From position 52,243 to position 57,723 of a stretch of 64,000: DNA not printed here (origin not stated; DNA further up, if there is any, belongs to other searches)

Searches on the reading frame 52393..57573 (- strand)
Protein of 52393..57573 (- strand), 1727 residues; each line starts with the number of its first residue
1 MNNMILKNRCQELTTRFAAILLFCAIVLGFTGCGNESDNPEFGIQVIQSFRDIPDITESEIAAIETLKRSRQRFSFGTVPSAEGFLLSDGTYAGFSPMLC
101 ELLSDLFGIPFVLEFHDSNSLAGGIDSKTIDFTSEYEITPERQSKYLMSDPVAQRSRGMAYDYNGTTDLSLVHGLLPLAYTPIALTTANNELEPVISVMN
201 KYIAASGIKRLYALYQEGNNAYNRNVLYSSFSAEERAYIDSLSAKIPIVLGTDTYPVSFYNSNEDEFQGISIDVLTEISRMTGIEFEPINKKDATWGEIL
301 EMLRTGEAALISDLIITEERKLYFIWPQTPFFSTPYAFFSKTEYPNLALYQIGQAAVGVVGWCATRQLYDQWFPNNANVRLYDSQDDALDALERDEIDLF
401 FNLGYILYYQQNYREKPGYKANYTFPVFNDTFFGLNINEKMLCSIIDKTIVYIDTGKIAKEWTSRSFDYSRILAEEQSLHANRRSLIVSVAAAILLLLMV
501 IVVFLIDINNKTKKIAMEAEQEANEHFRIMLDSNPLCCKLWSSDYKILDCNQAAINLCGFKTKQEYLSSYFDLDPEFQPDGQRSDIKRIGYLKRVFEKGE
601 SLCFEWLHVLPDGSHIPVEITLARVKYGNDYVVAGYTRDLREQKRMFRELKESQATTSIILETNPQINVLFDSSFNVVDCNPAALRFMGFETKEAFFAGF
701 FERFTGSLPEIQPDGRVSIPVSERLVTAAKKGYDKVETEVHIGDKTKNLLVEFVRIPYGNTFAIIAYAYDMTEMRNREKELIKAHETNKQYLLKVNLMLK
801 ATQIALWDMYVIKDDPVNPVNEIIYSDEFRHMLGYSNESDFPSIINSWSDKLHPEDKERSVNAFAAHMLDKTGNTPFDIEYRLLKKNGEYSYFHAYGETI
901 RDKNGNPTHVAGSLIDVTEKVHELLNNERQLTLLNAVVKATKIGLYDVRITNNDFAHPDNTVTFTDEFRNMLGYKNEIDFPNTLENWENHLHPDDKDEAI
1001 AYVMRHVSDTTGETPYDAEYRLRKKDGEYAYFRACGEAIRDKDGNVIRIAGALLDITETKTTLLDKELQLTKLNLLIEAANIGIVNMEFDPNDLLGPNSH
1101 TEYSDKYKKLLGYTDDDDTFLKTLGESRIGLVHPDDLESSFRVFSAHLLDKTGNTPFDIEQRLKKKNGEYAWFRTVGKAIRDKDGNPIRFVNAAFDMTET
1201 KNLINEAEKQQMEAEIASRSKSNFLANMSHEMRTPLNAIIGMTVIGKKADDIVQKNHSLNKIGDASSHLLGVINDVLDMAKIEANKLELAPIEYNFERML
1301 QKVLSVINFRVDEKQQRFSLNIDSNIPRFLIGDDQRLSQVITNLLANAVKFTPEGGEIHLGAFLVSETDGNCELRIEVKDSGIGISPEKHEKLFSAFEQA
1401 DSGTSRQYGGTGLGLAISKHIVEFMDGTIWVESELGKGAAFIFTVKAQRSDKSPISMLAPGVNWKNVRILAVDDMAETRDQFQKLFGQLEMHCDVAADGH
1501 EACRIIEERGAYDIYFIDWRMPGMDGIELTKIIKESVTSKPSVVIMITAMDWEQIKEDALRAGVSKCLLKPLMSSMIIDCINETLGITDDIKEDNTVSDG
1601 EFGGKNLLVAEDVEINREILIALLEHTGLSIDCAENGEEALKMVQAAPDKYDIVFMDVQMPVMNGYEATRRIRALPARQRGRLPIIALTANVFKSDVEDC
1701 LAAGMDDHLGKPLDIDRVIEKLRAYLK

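Call 88: search_protein_families(library=pfam, proteins=[window:52393-57573:-], max_evalue=0.00001)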
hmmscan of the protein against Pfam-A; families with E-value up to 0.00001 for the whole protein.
window:52393-57573:- (1727 aa): 9 families
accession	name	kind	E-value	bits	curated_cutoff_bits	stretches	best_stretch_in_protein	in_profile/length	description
PF08447.18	PAS_3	-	1.3e-61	205.3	25.6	3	963-1052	3-88/89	PAS fold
PF00072.30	Response_reg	-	4.1e-46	156.1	30.2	2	1608-1722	2-110/111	Response regulator receiver domain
PF02518.31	HATPase_c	-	8.6e-30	103.9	26.4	1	1332-1448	1-110/111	Histidine kinase-, DNA gyrase B-, and HSP90-like ATPase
PF13426.13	PAS_9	-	9.5e-29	100.2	27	0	543-641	9-102/103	PAS domain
PF00497.25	SBP_bac_3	-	2.7e-19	69.7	26.4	2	250-395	3-119/132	Bacterial extracellular solute-binding proteins, family 3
PF00989.32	PAS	-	1e-14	54.9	22.6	0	526-625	2-96/113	PAS fold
PF00512.31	HisKA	-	1.1e-14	54.6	26.9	1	1220-1284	1-65/66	His Kinase A (phospho-acceptor) domain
PF08448.16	PAS_4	-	6.9e-12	46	23.1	0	531-645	1-110/110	PAS fold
PF13188.13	PAS_8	-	1.3e-07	31.6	21.8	0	660-698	6-44/65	PAS domain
